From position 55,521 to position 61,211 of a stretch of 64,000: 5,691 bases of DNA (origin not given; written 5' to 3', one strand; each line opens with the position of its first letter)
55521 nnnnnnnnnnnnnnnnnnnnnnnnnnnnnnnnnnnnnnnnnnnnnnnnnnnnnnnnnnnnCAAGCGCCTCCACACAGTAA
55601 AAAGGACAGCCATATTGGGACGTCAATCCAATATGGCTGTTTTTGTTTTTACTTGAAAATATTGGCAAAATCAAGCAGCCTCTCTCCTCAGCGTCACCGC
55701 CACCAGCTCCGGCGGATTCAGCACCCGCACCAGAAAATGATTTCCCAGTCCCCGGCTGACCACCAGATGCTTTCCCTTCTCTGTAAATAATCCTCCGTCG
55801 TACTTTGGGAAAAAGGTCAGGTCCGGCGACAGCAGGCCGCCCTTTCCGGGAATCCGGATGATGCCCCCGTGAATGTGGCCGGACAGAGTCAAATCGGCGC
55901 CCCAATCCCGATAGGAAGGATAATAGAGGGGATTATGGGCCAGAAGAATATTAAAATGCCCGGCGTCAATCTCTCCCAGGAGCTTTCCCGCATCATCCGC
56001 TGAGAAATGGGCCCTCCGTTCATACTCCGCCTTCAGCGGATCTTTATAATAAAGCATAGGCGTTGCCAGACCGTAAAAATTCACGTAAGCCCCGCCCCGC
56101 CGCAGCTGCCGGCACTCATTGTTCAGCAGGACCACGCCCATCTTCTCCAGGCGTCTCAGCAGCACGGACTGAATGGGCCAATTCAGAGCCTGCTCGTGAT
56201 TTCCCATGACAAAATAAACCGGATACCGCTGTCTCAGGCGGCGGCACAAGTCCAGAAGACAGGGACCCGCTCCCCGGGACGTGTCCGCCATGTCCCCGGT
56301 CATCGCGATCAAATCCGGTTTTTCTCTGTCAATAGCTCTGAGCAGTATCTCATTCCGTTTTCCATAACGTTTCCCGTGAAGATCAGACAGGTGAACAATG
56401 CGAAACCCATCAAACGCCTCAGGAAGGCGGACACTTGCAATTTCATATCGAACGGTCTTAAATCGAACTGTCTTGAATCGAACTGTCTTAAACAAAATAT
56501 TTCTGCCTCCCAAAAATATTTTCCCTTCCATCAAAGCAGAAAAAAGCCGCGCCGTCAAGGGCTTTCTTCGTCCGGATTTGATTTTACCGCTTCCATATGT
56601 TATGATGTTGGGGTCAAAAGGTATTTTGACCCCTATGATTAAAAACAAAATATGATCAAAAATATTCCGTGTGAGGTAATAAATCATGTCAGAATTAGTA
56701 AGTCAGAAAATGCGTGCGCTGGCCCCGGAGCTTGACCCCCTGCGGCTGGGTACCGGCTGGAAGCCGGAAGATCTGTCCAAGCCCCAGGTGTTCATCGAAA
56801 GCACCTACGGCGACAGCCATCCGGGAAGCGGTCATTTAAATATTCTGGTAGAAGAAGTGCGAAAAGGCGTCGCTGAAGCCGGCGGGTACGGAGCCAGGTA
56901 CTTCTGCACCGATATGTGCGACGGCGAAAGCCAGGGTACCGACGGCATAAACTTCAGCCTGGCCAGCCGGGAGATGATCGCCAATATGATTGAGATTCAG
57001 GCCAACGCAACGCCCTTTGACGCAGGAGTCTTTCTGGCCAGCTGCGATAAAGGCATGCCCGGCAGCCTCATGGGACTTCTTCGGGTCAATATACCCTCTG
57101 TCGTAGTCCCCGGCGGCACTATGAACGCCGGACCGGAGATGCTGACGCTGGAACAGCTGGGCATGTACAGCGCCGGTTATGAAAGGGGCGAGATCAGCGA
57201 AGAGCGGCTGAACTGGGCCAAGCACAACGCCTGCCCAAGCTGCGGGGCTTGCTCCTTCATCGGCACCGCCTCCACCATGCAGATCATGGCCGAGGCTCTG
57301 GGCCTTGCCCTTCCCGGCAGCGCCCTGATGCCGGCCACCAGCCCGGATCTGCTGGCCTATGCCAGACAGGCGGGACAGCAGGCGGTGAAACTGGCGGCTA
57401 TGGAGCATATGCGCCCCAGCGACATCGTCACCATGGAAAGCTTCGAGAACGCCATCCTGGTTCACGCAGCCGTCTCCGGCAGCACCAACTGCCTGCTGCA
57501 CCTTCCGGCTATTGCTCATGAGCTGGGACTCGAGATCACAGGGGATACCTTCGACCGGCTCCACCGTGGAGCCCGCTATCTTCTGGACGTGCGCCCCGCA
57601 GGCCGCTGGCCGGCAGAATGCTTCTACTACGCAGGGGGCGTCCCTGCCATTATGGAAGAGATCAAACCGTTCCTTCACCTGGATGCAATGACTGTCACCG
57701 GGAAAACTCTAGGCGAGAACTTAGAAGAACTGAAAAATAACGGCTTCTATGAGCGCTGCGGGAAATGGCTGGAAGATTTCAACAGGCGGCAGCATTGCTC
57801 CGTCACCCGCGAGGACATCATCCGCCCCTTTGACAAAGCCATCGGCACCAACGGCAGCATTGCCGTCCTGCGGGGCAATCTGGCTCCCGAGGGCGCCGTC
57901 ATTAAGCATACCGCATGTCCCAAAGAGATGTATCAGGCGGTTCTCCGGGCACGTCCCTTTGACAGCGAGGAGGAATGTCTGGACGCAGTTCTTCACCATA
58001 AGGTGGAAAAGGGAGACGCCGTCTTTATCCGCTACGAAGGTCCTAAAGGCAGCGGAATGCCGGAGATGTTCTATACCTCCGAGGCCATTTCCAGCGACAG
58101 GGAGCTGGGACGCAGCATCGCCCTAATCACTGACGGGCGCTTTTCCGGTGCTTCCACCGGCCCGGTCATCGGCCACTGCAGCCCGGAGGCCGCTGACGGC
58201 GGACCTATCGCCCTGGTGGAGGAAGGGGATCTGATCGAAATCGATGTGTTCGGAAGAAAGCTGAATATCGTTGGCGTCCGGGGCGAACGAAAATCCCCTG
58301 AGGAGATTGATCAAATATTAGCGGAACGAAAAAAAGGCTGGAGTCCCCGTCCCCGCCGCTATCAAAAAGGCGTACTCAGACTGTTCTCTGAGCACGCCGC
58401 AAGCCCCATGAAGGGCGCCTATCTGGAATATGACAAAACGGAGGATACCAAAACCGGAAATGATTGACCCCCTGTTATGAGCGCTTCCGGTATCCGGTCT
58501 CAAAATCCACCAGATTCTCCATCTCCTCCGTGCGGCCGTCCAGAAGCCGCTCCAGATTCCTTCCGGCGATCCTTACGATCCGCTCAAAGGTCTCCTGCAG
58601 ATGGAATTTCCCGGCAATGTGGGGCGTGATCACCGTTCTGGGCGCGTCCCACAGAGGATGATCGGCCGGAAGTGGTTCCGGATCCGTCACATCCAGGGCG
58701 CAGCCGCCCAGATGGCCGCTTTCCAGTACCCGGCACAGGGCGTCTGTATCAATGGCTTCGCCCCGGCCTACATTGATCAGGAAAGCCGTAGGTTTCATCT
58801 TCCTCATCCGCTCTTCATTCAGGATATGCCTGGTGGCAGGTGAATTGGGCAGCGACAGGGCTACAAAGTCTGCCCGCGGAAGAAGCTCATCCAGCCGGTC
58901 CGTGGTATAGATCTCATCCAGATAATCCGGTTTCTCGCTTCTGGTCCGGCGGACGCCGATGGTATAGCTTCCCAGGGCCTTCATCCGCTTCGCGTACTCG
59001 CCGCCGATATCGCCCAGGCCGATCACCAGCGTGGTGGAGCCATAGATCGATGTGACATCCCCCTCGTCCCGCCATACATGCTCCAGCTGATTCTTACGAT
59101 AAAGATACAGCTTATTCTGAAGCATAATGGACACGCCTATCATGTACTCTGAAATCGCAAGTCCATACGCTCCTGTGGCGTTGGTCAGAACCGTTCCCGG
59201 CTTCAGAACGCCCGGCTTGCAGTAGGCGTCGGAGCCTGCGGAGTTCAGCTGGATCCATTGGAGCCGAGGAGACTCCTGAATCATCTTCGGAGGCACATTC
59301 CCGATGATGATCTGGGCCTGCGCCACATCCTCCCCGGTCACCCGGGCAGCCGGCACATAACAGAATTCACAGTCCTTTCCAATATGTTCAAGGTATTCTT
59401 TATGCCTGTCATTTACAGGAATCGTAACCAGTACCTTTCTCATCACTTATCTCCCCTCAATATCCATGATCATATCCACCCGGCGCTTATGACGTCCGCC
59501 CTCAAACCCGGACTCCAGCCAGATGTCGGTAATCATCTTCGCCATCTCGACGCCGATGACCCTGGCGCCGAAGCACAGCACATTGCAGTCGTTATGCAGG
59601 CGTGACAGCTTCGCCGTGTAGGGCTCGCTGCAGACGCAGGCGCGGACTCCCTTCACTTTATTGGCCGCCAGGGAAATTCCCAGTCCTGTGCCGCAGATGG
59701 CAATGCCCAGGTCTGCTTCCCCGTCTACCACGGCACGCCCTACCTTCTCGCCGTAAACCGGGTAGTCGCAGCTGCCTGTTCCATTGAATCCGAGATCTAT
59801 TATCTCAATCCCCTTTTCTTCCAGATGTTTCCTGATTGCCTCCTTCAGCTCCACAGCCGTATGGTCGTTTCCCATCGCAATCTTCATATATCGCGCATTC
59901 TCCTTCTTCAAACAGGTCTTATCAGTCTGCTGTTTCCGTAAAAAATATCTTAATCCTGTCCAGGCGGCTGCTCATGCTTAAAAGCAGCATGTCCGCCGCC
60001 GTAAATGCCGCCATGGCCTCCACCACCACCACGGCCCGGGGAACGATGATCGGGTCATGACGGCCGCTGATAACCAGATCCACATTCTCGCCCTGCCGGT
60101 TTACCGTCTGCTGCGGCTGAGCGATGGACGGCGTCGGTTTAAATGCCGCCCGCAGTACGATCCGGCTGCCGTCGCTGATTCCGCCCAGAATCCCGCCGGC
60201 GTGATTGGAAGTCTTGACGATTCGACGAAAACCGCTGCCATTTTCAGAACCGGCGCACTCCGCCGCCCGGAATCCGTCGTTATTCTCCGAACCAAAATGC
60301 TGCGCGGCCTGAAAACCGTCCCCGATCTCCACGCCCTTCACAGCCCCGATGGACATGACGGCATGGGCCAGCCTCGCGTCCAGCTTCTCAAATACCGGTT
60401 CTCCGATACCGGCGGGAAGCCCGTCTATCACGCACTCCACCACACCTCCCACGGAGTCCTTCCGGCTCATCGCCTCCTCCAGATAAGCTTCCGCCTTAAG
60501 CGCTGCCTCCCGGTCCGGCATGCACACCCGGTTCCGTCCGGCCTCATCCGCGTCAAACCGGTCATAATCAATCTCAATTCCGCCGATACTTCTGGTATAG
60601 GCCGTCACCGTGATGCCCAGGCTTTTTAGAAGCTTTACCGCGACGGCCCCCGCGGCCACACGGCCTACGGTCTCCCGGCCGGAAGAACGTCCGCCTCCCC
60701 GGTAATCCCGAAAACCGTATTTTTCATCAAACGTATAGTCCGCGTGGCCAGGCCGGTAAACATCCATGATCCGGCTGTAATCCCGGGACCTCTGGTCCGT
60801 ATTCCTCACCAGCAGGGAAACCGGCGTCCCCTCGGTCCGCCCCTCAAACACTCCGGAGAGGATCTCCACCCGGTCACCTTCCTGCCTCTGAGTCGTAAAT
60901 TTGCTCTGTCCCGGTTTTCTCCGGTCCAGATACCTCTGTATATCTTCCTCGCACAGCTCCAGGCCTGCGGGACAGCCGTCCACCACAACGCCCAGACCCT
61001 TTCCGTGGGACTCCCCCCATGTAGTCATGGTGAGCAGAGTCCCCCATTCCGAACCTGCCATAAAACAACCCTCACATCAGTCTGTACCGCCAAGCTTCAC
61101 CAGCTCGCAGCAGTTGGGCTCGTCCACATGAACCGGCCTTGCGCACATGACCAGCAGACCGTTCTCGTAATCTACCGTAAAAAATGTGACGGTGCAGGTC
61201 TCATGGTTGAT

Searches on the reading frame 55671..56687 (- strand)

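Call 54: search_protein_families(library=pfam, proteins=[window:55671-56687:-], max_evalue=0.0001)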
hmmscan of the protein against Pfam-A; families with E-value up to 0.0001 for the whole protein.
window:55671-56687:- (338 aa): 2 families
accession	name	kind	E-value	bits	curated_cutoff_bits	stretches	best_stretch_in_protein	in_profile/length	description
PF00149.33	Metallophos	-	1.4e-16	62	21.5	1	95-274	1-190/191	Calcineurin-like phosphoesterase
PF12850.12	Metallophos_2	-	3.9e-06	27.4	27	1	96-273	2-117/154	Calcineurin-like phosphoesterase superfamily domain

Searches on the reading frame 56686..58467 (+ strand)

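Call 54: search_protein_families(library=pfam, proteins=[window:56686-58467:+], max_evalue=0.0001)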
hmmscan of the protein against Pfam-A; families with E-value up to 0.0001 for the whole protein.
window:56686-58467:+ (593 aa): 2 families
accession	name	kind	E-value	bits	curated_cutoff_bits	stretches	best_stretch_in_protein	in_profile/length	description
PF00920.27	ILVD_EDD_N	-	2e-109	366.1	27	1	32-345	1-316/316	Dihydroxy-acid/6-phosphogluconate dehydratase N-terminal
PF24877.1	ILV_EDD_C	-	5.6e-59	199.2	27.7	1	377-578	1-191/191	Dihydroxy-acid/6-phosphogluconate dehydratase C-terminal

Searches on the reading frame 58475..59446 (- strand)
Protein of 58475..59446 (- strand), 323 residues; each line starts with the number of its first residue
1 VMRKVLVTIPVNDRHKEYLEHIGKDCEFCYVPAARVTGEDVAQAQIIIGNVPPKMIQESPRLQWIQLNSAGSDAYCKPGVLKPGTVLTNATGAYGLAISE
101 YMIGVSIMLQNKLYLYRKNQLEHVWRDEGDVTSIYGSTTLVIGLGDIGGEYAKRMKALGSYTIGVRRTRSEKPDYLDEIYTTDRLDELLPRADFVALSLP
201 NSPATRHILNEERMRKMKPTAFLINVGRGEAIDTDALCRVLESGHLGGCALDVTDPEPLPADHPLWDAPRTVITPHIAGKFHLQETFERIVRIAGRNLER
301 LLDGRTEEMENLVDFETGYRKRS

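Call 54: search_protein_families(library=pfam, proteins=[window:58475-59446:-], max_evalue=0.0001)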
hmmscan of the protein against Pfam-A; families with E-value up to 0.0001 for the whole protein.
window:58475-59446:- (323 aa): 3 families
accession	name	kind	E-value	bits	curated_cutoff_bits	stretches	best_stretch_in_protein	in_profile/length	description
PF02826.25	2-Hacid_dh_C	-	1.3e-52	178.2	25.1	1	107-278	5-178/178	D-isomer specific 2-hydroxyacid dehydrogenase, NAD binding domain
PF00389.36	2-Hacid_dh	-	4.3e-06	26.9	24.6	1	5-310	1-130/134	D-isomer specific 2-hydroxyacid dehydrogenase, catalytic domain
PF03446.21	NAD_binding_2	-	2.8e-05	24.6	21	1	141-241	4-107/161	NAD binding domain of 6-phosphogluconate dehydrogenase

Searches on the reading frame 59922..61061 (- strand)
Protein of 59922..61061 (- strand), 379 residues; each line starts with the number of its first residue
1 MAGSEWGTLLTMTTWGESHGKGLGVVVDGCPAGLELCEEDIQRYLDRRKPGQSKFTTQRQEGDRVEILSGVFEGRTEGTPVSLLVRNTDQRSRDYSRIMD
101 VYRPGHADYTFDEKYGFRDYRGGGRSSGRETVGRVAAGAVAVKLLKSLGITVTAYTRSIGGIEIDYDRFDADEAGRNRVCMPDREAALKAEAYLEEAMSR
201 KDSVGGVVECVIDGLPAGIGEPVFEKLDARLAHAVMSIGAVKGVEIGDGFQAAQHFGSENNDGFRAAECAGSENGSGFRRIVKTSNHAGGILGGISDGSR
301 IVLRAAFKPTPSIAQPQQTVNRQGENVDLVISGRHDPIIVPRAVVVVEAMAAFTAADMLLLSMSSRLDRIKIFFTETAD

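Call 54: search_protein_families(library=pfam, proteins=[window:59922-61061:-], max_evalue=0.0001)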
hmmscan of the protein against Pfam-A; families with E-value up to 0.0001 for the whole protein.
window:59922-61061:- (379 aa): 1 family
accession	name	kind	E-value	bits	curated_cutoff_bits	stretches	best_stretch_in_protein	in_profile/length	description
PF01264.26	Chorismate_synt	-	8.6e-143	475.4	27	1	10-360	1-327/327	Chorismate synthase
